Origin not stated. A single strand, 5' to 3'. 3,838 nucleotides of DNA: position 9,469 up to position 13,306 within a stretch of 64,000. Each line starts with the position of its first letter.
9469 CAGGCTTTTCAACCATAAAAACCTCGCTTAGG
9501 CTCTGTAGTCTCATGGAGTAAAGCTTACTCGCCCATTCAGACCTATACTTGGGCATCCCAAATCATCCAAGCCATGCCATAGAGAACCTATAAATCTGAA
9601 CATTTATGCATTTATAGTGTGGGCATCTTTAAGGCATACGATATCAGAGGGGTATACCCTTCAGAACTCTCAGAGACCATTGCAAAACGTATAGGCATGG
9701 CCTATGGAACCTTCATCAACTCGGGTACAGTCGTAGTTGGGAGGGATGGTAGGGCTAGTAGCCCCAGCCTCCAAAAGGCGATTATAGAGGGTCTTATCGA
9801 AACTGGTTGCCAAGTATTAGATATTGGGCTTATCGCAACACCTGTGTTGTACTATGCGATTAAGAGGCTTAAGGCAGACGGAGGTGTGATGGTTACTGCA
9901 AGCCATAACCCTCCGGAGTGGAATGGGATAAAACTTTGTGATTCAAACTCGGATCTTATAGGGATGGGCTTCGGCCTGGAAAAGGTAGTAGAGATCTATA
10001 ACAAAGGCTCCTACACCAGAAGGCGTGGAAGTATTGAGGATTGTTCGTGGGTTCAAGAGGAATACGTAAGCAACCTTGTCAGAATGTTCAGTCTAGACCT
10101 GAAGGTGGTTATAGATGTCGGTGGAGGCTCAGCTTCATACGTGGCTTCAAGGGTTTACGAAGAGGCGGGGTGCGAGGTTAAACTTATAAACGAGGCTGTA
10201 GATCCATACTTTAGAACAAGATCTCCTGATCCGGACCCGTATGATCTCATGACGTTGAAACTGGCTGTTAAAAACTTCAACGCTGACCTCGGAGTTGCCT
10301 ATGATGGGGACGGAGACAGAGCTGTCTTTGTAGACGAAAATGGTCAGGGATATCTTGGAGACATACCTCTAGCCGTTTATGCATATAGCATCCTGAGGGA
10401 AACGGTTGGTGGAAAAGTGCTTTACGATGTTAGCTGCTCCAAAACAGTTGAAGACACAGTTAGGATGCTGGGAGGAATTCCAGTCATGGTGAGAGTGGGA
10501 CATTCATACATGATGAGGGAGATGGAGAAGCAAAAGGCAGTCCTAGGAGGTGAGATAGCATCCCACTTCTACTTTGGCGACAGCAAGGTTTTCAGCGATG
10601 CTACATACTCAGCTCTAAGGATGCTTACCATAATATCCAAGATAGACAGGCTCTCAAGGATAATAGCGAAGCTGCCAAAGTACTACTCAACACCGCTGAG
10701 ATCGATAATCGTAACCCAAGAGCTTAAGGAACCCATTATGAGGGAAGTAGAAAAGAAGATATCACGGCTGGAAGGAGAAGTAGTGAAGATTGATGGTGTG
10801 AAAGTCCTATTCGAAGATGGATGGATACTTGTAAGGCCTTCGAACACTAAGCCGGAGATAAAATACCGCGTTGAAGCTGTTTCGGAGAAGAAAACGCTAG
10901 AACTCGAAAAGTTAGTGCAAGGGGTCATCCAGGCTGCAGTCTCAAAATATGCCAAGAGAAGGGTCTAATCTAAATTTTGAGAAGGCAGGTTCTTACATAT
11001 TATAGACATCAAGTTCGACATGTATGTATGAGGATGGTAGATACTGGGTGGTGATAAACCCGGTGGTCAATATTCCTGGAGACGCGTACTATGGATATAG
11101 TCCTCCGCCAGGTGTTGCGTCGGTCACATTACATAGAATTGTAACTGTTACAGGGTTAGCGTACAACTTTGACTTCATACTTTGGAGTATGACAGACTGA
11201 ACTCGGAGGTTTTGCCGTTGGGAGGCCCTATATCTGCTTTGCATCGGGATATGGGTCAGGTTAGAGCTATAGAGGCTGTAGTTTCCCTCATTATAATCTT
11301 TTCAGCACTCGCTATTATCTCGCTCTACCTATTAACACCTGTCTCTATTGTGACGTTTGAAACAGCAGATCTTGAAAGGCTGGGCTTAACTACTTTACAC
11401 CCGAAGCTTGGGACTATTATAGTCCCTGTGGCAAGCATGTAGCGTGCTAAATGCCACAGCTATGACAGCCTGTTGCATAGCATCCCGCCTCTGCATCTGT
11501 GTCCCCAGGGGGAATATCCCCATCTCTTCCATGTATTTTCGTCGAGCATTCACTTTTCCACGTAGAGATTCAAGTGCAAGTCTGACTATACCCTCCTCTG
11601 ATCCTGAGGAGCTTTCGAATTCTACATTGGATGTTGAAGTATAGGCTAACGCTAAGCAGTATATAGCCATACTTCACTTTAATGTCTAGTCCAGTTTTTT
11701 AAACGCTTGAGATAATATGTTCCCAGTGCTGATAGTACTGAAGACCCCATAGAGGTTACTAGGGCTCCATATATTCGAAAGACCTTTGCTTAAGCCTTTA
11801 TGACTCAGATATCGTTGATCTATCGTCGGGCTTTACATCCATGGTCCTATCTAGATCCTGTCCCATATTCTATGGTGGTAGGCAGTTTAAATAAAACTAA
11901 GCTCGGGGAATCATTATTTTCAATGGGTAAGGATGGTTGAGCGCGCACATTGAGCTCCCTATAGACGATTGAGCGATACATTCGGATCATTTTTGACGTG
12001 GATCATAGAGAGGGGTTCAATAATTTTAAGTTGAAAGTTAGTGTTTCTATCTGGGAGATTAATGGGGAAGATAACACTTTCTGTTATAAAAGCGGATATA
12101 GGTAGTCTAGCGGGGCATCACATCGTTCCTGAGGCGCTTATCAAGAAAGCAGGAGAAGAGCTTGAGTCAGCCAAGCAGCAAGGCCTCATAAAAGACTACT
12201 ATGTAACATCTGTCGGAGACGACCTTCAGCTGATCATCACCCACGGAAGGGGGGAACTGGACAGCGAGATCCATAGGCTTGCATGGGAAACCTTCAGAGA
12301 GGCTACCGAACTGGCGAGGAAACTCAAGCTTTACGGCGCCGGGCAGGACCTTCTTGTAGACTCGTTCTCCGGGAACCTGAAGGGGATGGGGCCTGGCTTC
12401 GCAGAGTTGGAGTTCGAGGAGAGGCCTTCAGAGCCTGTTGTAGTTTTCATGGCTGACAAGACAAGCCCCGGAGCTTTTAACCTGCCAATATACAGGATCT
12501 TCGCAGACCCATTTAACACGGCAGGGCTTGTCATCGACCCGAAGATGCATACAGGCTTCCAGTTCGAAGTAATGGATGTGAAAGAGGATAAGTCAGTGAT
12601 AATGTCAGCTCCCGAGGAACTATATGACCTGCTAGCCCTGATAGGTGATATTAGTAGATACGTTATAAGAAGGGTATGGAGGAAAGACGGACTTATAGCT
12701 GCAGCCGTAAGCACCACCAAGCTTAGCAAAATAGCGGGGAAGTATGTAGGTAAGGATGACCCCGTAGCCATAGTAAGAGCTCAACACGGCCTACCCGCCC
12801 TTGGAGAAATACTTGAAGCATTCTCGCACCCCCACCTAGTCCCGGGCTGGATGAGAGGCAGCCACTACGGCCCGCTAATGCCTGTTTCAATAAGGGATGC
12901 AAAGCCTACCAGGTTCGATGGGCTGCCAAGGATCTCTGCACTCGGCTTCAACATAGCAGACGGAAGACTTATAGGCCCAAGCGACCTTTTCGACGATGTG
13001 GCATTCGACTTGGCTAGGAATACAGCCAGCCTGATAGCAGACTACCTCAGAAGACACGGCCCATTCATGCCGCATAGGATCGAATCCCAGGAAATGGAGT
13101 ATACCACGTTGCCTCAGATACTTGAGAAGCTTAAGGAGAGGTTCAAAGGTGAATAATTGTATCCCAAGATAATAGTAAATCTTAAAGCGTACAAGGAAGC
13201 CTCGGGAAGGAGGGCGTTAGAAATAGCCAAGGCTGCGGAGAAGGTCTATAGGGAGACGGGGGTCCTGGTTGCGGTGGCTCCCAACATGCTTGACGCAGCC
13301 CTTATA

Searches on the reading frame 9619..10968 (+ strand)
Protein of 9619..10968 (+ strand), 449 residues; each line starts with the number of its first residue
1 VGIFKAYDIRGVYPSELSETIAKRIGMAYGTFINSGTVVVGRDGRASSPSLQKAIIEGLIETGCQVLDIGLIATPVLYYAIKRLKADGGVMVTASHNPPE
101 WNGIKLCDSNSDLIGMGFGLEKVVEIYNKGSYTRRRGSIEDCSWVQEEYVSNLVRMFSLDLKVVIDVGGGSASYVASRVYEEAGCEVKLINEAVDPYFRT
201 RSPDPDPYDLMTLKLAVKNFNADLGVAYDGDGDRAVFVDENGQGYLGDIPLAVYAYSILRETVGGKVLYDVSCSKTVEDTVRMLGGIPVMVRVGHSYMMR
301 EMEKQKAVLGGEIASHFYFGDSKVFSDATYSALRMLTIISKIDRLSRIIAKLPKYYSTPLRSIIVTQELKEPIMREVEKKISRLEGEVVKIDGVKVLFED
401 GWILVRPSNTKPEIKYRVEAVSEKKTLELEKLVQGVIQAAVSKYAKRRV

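Call 6: search_protein_families(library=pfam, proteins=[window:9619-10968:+], max_evalue=0.1)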
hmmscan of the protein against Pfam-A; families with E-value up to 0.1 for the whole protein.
window:9619-10968:+ (449 aa): 4 families
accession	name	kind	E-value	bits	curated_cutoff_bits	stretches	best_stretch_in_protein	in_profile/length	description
PF02878.22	PGM_PMM_I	-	3.1e-38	131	22.5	1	3-111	3-116/138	Phosphoglucomutase/phosphomannomutase, alpha/beta/alpha domain I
PF02879.22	PGM_PMM_II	-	2e-20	73.7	29.3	1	148-242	2-103/103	Phosphoglucomutase/phosphomannomutase, alpha/beta/alpha domain II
PF02880.22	PGM_PMM_III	-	7.8e-18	65.1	20.7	1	247-354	2-113/115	Phosphoglucomutase/phosphomannomutase, alpha/beta/alpha domain III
PF00408.26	PGM_PMM_IV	-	5.7e-12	46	23.1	1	380-430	11-62/68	Phosphoglucomutase/phosphomannomutase, C-terminal domain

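Call 53: search_protein_families(library=ncbifam, proteins=[window:9619-10968:+], max_evalue=0.01)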
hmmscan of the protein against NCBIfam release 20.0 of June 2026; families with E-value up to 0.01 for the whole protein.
window:9619-10968:+ (449 aa): 8 families
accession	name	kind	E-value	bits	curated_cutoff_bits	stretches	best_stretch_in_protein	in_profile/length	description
TIGR03990.1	Arch_GlmM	equivalog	8e-115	384.2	439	1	3-432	3-439/444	phosphoglucosamine mutase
NF046027.1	PhglucPhmanMutPgmG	equivalog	1.6e-93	313.9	600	1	3-435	9-445/460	phosphoglucomutase/phosphomannomutase PgmG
NF007088.0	PRK09542.1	equivalog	1.9e-82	277.7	618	1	3-439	11-455/456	phosphomannomutase/phosphoglucomutase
NF011943.0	PRK15414.1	subfamily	1.3e-61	209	801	1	3-428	6-444/456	phosphomannomutase CpsG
TIGR01455.1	glmM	equivalog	1.8e-58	198.3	447.55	1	9-438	6-441/442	phosphoglucosamine mutase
NF005737.0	PRK07564.1-1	equivalog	4.3e-10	38.8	378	2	34-100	49-118/543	alpha-D-glucose phosphate-specific phosphoglucomutase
TIGR01132.1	pgm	equivalog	1.6e-09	36.8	778.05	1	35-107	78-159/546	phosphoglucomutase (alpha-D-glucose-1,6-bisphosphate-dependent)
NF004045.0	PRK05562.1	equivalog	3.2e-05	23.4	181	1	145-193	10-57/225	NAD(P)-dependent oxidoreductase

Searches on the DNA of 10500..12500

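Call 45: search_rna_families(source=window, start=10500, end=12500, threshold=evalue, max_evalue=1)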
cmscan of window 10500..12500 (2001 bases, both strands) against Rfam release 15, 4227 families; matches with E-value up to 1: 0.
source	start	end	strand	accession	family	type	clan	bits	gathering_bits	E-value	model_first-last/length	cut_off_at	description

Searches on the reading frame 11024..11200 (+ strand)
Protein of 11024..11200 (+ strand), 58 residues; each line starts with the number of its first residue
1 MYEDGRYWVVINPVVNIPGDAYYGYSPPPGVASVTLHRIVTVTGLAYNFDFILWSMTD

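Call 6: search_protein_families(library=pfam, proteins=[window:11024-11200:+], max_evalue=0.1)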
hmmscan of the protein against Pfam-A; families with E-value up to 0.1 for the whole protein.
window:11024-11200:+ (58 aa): 0 families

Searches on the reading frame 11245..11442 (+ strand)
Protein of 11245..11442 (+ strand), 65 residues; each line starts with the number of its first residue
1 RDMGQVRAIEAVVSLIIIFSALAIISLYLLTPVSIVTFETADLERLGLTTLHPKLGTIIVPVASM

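Call 6: search_protein_families(library=pfam, proteins=[window:11245-11442:+], max_evalue=0.1)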
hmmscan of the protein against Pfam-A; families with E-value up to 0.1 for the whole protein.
window:11245-11442:+ (65 aa): 0 families

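Call 43: search_protein_representatives(protein=window:11245-11442:+)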
Query: 65 residues. Proteins with E-value up to 0.001 (for the whole library): 1; up to 1e-10: 1; up to 1e-30: 1. The best 1 are listed.
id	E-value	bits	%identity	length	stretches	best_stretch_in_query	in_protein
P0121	4.2e-31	120.9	100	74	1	1-65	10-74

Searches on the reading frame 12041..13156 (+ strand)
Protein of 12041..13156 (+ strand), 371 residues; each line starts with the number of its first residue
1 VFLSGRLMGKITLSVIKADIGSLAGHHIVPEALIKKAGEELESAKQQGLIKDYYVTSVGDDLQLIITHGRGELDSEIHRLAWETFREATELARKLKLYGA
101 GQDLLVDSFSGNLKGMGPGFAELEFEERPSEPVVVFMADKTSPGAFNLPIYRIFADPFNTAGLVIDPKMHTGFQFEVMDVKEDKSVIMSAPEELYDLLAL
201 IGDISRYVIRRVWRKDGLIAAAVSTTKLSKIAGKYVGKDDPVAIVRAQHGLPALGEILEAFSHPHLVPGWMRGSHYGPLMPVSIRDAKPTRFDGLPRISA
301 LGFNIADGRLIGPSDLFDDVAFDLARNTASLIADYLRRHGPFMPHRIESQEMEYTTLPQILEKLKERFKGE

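Call 7: find_related_loci(query=window:12041-13156:+, collection=genome_contigs, flank=10000)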
Query window:12041-13156:+ (371 aa) in genome_contigs; peptide patterns used: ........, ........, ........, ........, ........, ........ (x = any residue, [..] = any of these).
600 stretches matched a pattern (row limit reached: there are more); 585 encode a relative of the query (tblastn E <= 1e-3); the best 80 are kept; 80 distinct loci.
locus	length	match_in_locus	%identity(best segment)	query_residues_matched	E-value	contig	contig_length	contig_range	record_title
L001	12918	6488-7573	71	8-369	9e-180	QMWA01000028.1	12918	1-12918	MAG: Thermoproteota archaeon isolate B14_G2 B14_Guay2_scaffold_01100, whole genome shotgun sequence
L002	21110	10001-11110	71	3-371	3e-174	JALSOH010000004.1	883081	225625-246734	MAG: Crenarchaeota archaeon isolate 356-284_metabat1_scaf2bin.099 356-284_scaffold_1_c1, whole genome shotgun sequence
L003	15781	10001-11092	71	8-369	3e-173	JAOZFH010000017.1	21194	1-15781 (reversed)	MAG: Thermoproteota archaeon isolate Aegir_M25_B147 k127_1489772, whole genome shotgun sequence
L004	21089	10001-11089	70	10-371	4e-173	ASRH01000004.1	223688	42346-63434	MAG: Candidatus Aramenus sulfurataquae isolate AZ1-illumina contig04, whole genome shotgun sequence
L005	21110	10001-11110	70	3-371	9e-173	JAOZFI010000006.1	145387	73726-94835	MAG: Thermoproteota archaeon isolate Aegir_M25_B233 k127_1990693, whole genome shotgun sequence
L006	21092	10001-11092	70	8-369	1e-172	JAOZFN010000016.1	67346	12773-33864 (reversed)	MAG: Thermoproteota archaeon isolate INS_M12_B43 4-CGB7-1_contig_1686, whole genome shotgun sequence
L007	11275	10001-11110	70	3-371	2e-172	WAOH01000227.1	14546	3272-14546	MAG: Thermoproteota archaeon isolate S143_77_esom k151_82244, whole genome shotgun sequence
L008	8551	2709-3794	70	10-369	7e-172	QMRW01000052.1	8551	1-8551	MAG: Thermoprotei archaeon isolate B20_G17 B20_Guay17_scaffold_02725, whole genome shotgun sequence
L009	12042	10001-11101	68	5-371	2e-171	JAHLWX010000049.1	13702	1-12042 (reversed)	MAG: Candidatus Jordarchaeum sp. LHC_1308 MAG_1308_Ga0212122_1001436, whole genome shotgun sequence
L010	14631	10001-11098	69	7-371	3e-171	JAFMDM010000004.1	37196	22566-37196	MAG: Methanobacteriota archaeon isolate CPBay_Spr30G08_79 NODE_478_length_37196_cov_5.376996, whole genome shotgun seque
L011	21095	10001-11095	69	8-371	6e-171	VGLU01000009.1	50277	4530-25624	MAG: Candidatus Methanomethylicota archaeon isolate M_DeepCast_400m_m2_128 M_DeepCast_400m_m2_128_Ga0194112_10000660, wh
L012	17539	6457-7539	71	9-368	2e-170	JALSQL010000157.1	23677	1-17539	MAG: Acidilobaceae archaeon isolate 356-284_metabat2_scaf2bin.137 356-284_scaffold_844_c1, whole genome shotgun sequence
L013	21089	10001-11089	68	10-371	1e-169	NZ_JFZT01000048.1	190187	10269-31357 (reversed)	Candidatus Acidianus copahuensis strain ALE1 ctg7180000000565, whole genome shotgun sequence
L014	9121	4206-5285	71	10-368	5e-170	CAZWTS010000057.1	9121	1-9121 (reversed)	MAG TPA_asm: uncultured Desulfurococcales archaeon isolate binchicken_co219_299 genome assembly, contig: k141_1488595, w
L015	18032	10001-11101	68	3-368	6e-170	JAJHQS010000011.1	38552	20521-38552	MAG: Desulfurococcaceae archaeon isolate Bin S21 scaffold_179_c1, whole genome shotgun sequence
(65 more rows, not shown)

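Call 8: find_encoding_contigs(protein=window:12041-13156:+, flank=10000, max_places=6)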
Protein window:12041-13156:+ (371 aa): no gene with exactly this product is on record in the collection.

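Call 61: find_encoding_contigs(protein=window:12062-13156:+, flank=4000, max_places=10)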
Protein window:12062-13156:+ (364 aa): 2 contigs read that carry it; 2 places shown.
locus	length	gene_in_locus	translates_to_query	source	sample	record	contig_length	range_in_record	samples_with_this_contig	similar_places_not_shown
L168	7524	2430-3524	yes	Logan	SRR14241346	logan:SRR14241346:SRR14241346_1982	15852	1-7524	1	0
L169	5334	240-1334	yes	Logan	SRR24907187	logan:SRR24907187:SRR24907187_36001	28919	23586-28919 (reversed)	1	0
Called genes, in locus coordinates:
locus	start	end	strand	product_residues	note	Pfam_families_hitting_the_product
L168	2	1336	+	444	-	?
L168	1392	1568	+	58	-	-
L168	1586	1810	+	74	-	-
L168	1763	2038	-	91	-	-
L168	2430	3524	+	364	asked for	PF01950:FBPase_3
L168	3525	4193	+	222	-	PF00121:TIM, PF05690:ThiG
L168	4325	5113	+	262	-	-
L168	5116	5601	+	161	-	-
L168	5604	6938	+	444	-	-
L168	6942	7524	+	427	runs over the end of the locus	-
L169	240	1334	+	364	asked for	PF01950:FBPase_3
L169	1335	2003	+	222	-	PF00121:TIM, PF05690:ThiG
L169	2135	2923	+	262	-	-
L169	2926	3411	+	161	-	-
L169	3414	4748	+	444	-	-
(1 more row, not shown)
